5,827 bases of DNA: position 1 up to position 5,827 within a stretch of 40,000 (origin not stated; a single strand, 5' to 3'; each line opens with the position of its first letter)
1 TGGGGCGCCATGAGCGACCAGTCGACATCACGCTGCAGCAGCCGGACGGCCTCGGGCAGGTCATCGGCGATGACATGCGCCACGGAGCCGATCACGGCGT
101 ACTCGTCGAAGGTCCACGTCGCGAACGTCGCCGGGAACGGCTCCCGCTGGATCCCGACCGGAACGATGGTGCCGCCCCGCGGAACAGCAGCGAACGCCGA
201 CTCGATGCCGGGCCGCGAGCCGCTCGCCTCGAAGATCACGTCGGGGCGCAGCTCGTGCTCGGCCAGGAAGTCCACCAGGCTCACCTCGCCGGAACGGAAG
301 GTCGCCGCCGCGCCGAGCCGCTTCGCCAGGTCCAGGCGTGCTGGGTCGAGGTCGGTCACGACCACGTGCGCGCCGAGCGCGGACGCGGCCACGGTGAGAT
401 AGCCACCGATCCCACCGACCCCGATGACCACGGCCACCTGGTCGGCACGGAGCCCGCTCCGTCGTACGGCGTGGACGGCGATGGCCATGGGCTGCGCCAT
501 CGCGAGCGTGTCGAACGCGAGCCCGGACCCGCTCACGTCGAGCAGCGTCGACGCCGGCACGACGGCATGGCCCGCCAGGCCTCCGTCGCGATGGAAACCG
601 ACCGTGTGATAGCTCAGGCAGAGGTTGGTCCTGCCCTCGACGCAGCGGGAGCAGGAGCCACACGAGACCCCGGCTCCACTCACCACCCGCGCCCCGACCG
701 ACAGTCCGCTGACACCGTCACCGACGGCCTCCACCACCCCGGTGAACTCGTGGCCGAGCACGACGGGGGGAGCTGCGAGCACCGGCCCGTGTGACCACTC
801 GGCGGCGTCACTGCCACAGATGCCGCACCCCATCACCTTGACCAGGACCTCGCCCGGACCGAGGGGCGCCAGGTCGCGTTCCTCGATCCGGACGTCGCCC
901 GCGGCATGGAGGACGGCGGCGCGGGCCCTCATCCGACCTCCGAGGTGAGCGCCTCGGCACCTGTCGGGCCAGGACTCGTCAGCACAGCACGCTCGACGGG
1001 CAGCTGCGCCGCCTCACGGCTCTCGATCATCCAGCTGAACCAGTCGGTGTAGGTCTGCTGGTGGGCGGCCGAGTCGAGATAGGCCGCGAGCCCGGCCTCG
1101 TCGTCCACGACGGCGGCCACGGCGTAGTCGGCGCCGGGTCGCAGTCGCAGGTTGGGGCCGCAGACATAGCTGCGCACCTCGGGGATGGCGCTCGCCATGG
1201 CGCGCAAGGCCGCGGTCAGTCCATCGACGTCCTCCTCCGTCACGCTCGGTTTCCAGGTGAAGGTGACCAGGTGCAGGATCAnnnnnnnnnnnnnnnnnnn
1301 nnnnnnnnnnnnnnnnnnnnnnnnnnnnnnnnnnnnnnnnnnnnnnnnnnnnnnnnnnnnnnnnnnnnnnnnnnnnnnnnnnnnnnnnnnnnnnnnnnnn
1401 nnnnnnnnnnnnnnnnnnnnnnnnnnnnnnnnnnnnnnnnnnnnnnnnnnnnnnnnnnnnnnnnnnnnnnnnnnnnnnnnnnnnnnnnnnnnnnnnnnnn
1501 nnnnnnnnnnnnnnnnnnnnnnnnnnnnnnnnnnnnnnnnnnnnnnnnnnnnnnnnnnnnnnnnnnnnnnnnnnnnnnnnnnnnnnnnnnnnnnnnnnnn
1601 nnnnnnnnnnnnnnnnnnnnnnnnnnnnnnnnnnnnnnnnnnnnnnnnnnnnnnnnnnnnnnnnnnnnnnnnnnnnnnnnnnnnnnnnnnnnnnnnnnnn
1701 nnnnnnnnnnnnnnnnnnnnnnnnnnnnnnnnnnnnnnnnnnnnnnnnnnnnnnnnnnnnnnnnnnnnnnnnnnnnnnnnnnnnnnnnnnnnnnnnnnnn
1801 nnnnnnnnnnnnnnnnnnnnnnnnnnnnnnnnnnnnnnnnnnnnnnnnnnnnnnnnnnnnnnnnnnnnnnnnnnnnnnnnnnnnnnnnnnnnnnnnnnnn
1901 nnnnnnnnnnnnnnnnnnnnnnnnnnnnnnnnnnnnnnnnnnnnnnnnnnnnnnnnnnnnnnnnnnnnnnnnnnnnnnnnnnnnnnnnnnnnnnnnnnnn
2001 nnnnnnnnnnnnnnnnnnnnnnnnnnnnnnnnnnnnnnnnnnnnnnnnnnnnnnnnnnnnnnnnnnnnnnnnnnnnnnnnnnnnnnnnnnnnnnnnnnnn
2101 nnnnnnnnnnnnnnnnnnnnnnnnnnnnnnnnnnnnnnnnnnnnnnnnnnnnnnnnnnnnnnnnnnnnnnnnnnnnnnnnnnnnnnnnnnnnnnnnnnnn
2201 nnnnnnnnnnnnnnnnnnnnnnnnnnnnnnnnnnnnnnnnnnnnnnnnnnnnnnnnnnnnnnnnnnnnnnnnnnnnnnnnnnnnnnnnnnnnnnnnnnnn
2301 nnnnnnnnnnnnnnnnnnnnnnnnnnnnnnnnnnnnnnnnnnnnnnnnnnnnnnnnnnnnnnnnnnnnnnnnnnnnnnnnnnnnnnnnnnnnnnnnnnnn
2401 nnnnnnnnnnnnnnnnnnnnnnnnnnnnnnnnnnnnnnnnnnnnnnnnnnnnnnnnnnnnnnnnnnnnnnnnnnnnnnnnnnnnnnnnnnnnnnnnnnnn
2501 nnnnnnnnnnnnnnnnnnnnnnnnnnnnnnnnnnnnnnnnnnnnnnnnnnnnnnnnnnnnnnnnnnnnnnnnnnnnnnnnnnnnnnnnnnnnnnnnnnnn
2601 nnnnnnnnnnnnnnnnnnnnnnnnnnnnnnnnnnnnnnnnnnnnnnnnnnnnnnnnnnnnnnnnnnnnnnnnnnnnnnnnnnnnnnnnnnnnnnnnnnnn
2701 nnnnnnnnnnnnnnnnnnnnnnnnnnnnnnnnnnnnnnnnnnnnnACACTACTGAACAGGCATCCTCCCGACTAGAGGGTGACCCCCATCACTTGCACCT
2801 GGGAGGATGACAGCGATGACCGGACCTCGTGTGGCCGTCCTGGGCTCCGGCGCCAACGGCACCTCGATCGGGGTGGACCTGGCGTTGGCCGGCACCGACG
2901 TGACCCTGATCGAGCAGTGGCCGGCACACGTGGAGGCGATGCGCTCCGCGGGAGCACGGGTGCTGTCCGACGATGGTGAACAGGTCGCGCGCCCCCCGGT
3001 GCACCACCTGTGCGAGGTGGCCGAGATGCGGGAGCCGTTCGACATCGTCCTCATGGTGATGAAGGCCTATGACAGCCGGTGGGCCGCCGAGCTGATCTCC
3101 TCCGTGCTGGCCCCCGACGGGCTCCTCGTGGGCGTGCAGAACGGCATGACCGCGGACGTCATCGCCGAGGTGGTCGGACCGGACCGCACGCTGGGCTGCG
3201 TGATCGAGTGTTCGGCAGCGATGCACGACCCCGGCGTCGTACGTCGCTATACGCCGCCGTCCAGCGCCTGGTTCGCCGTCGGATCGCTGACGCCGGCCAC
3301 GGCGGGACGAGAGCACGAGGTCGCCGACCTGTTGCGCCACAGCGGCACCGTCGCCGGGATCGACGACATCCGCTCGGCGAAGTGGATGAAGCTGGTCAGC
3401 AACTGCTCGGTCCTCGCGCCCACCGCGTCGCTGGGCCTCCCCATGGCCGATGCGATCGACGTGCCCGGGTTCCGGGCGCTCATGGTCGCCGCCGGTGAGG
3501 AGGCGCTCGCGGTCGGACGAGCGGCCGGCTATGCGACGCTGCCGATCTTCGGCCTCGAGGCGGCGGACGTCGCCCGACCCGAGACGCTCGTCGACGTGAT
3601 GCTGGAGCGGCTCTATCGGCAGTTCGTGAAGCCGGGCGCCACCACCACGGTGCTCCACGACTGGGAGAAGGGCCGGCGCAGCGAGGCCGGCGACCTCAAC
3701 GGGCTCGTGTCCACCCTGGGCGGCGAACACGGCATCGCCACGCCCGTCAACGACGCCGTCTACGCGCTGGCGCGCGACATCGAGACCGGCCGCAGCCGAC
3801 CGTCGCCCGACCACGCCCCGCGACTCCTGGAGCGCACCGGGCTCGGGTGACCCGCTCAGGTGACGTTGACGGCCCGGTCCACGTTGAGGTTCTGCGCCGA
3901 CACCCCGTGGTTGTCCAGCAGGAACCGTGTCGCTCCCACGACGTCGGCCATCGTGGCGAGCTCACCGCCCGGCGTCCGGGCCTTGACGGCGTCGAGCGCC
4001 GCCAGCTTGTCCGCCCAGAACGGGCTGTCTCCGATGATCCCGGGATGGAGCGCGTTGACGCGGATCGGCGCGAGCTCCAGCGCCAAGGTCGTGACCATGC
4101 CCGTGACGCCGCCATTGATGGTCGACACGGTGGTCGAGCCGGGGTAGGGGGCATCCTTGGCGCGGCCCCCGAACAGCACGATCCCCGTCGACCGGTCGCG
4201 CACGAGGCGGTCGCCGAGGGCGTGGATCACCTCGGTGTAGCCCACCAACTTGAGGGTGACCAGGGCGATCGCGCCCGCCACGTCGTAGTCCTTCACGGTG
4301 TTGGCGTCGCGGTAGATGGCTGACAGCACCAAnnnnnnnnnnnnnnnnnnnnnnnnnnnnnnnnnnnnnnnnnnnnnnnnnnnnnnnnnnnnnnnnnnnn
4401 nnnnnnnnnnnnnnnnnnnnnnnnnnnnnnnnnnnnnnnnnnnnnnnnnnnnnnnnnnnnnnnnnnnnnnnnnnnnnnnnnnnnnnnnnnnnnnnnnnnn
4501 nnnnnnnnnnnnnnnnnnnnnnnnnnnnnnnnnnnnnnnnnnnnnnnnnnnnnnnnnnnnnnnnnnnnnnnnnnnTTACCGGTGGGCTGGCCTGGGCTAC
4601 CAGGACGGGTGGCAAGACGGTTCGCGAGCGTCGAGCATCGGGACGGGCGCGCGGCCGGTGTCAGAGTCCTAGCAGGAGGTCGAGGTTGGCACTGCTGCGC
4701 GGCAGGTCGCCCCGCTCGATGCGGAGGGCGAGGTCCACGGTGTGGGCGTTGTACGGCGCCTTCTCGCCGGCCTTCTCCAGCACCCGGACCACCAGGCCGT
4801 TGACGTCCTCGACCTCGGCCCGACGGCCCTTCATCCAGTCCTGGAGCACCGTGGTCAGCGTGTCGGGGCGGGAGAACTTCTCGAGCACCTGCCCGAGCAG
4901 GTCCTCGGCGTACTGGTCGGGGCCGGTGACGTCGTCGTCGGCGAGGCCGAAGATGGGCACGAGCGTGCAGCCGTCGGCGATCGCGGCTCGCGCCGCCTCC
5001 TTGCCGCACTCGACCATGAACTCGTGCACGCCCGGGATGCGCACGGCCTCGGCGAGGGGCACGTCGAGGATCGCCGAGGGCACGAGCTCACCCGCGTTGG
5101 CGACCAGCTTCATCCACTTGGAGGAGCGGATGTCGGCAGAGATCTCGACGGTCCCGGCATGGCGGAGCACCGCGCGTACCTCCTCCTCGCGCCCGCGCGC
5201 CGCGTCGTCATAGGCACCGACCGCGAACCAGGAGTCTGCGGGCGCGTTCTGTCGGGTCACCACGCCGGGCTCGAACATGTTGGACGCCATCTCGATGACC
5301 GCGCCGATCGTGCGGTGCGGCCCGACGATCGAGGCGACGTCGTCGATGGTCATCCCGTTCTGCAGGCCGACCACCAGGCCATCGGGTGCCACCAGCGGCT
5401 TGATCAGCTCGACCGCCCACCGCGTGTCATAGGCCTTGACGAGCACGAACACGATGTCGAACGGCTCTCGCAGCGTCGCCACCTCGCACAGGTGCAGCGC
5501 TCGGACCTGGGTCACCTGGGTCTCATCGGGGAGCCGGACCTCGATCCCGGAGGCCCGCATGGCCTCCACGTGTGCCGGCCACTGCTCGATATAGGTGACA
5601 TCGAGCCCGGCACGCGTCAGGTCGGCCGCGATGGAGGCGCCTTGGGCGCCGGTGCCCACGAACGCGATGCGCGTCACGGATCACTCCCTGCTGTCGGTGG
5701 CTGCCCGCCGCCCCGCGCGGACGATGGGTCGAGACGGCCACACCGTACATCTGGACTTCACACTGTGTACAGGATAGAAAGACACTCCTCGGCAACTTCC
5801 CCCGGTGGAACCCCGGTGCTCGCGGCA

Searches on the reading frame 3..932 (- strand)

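Call 46: search_protein_families(library=pfam, proteins=[window:3-932:-])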
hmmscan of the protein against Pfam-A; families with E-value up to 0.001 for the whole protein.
window:3-932:- (310 aa): 3 families
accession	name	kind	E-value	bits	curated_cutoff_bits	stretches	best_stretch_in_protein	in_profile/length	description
PF08240.17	ADH_N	-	4.3e-25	88.4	23.5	1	25-133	1-102/104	Alcohol dehydrogenase GroES-like domain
PF00107.32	ADH_zinc_N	-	1.7e-19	70.5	31.8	1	174-300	1-128/129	Zinc-binding dehydrogenase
PF16912.11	Glu_dehyd_C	-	4e-07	30.2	34.9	1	157-265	24-135/211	Glucose dehydrogenase C-terminus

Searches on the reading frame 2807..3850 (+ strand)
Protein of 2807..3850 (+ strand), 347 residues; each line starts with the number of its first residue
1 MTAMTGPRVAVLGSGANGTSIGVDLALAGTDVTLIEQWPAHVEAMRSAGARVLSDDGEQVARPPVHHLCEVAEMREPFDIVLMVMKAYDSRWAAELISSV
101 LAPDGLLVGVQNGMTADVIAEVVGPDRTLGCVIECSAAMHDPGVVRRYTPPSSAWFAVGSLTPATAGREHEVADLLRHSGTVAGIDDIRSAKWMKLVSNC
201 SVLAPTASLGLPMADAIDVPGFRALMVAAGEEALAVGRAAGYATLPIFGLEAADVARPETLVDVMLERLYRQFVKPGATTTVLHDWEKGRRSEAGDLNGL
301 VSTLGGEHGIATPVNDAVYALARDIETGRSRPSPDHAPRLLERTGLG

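Call 46: search_protein_families(library=pfam, proteins=[window:2807-3850:+])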
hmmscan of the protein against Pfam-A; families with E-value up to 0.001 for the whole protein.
window:2807-3850:+ (347 aa): 3 families
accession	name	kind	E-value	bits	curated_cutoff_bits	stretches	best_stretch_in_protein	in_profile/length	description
PF02558.23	ApbA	-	1e-24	87.3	22.2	1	9-149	1-139/150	Ketopantoate reductase PanE/ApbA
PF08546.17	ApbA_C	-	1.4e-20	74.4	22.7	1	187-326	1-125/125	Ketopantoate reductase PanE/ApbA C terminal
PF01266.30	DAO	-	0.00011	22.3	27.9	1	8-41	1-36/353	FAD dependent oxidoreductase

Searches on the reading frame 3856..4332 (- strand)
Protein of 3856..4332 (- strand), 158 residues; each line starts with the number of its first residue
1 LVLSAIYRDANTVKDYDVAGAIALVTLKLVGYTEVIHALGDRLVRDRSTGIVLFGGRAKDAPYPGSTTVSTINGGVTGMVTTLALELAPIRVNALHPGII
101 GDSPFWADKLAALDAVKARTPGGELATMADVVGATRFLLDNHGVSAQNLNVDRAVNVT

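Call 46: search_protein_families(library=pfam, proteins=[window:3856-4332:-])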
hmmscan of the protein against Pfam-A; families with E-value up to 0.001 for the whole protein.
window:3856-4332:- (158 aa): 3 families
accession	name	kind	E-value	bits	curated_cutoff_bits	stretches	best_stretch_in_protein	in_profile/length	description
PF23441.1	SDR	-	1.2e-10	41.6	27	1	48-155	142-255/258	SDR-like rossmann domain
PF13561.12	adh_short_C2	-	1.3e-10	41.7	27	1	11-152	87-232/236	Enoyl-(Acyl carrier protein) reductase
PF00106.31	adh_short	-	9e-06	25.7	26.6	1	14-104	94-185/195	short chain dehydrogenase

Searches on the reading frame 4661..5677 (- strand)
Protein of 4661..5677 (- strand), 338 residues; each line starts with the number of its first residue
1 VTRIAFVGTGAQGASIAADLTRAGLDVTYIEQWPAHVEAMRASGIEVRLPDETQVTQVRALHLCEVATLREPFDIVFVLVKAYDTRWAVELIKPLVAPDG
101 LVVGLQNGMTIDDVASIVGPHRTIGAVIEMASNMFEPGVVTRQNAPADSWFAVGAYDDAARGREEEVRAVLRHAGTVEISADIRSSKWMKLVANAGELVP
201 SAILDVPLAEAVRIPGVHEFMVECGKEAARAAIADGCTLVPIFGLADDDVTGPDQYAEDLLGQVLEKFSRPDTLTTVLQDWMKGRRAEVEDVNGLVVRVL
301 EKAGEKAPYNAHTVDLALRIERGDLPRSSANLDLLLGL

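Call 46: search_protein_families(library=pfam, proteins=[window:4661-5677:-])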
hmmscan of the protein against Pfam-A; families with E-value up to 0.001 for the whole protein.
window:4661-5677:- (338 aa): 6 families
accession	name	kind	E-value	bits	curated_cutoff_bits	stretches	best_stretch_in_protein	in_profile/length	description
PF02558.23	ApbA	-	1.7e-25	89.9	22.2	1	4-148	1-142/150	Ketopantoate reductase PanE/ApbA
PF08546.17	ApbA_C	-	1.2e-13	51.9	22.7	1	182-317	1-121/125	Ketopantoate reductase PanE/ApbA C terminal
PF03446.21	NAD_binding_2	-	0.00012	22.6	21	1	3-84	1-67/161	NAD binding domain of 6-phosphogluconate dehydrogenase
PF03807.23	F420_oxidored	-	0.00018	22.5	21.6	1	3-92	1-79/94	NADP oxidoreductase coenzyme F420-dependent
PF01494.25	FAD_binding_3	-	0.00024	20.9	22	1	2-48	2-48/349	FAD binding domain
PF01210.29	NAD_Gly3P_dh_N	-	0.00095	19.6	23.1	0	4-110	2-107/158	NAD-dependent glycerol-3-phosphate dehydrogenase N-terminus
